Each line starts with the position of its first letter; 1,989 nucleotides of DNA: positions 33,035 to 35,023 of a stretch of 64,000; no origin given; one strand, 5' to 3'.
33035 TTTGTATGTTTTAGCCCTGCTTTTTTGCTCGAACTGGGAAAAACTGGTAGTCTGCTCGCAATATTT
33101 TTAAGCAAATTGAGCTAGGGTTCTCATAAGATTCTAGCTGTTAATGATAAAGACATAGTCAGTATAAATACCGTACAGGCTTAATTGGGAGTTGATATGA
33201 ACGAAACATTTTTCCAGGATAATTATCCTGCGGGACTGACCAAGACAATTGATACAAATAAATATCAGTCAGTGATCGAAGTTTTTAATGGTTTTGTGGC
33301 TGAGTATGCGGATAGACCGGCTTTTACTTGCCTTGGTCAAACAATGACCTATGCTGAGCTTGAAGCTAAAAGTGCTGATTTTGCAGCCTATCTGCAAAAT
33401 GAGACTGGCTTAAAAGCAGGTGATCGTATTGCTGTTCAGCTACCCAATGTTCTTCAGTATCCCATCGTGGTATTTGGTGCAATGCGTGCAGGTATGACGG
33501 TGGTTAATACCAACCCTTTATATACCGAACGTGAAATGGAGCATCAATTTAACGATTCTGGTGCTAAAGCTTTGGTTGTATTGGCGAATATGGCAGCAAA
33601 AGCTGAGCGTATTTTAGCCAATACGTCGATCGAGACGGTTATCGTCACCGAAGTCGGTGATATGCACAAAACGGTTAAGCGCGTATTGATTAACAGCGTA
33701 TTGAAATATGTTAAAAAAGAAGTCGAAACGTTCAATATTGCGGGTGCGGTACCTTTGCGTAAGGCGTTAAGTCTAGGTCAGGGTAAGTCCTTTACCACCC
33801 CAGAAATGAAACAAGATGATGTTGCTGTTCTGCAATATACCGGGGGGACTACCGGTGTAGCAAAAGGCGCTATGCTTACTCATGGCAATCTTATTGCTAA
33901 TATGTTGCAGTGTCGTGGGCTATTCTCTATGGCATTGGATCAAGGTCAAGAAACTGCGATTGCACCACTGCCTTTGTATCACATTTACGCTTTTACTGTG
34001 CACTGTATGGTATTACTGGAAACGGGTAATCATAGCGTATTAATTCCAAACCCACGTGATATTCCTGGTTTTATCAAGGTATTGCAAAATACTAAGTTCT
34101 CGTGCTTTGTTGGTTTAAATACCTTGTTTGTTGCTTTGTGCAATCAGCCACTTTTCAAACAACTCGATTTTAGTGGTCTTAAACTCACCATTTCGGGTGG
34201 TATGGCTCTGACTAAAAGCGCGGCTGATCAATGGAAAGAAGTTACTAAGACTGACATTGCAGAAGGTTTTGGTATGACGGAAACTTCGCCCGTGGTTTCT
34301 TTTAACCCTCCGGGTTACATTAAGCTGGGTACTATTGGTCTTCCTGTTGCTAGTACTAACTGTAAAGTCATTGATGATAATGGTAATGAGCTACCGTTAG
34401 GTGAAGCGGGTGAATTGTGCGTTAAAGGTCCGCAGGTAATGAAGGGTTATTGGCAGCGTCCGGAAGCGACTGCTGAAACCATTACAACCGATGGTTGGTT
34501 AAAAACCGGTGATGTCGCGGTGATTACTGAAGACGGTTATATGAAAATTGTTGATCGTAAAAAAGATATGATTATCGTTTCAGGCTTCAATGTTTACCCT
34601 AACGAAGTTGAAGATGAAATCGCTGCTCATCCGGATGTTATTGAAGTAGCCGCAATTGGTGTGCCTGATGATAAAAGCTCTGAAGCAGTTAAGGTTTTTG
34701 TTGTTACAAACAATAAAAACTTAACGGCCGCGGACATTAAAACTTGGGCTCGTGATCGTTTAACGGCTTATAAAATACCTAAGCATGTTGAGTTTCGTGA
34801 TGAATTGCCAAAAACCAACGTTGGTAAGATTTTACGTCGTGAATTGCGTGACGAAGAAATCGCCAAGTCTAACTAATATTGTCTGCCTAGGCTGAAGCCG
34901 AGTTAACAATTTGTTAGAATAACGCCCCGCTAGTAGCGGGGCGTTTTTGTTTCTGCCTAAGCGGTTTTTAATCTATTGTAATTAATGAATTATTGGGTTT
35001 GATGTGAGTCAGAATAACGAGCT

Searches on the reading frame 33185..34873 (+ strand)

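Call 40: search_protein_families(library=ncbifam, proteins=[window:33185-34873:+], max_evalue=0.00001)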
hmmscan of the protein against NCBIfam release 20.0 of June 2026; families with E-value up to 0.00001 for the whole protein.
window:33185-34873:+ (563 aa): 106 families (the best 25 are shown)
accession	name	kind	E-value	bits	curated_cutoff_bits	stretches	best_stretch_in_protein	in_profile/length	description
NF004229.0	PRK05677.1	subfamily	1.8e-289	961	879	1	5-562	1-559/563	long-chain-fatty-acid--CoA ligase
NF009139.0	PRK12492.1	equivalog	2.3e-244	812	1018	1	5-556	1-560/562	long-chain-fatty-acid--CoA ligase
NF006523.0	PRK08974.1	equivalog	2.6e-234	778.6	884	1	10-562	5-557/561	long-chain-fatty-acid--CoA ligase FadD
NF005463.0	PRK07059.1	subfamily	2.3e-223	742.6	869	1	10-558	5-556/557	long-chain-fatty-acid--CoA ligase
NF006442.0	PRK08751.1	equivalog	1.8e-214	713.3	1023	1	11-557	8-557/560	long-chain fatty acid--CoA ligase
NF004114.0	PRK05605.1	equivalog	3.3e-140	468.1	766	1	8-560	15-571/575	long-chain-fatty-acid--CoA ligase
NF005220.0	PRK06710.1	equivalog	4.8e-127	424.4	1116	1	10-561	7-556/563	long-chain-fatty-acid--CoA ligase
NF004837.0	PRK06187.1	subfamily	1.6e-126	422.7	476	1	24-558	4-522/531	long-chain-fatty-acid--CoA ligase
NF006181.0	PRK08314.1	subfamily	1.1e-121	406.9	705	1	11-562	8-558/563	long-chain-fatty-acid--CoA ligase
TIGR03205.1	pimA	equivalog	7.1e-101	338.2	705.6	1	13-555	7-541/541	dicarboxylate--CoA ligase PimA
NF009233.0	PRK12583.1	subfamily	2.1e-99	333.4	832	1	23-560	13-552/558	fatty acid CoA ligase family protein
NF006182.0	PRK08316.1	subfamily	2.8e-98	329.7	663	1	23-557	6-516/523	fatty acyl-CoA synthetase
NF005702.0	PRK07514.1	subfamily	3.2e-98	329.3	558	2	174-557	121-499/506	malonyl-CoA synthase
NF004822.0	PRK06178.1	equivalog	3.8e-98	329.5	782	1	10-556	18-565/571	acyl-CoA synthetase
NF005307.0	PRK06839.1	equivalog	1.8e-94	317.2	748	1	44-555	18-490/496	o-succinylbenzoate--CoA ligase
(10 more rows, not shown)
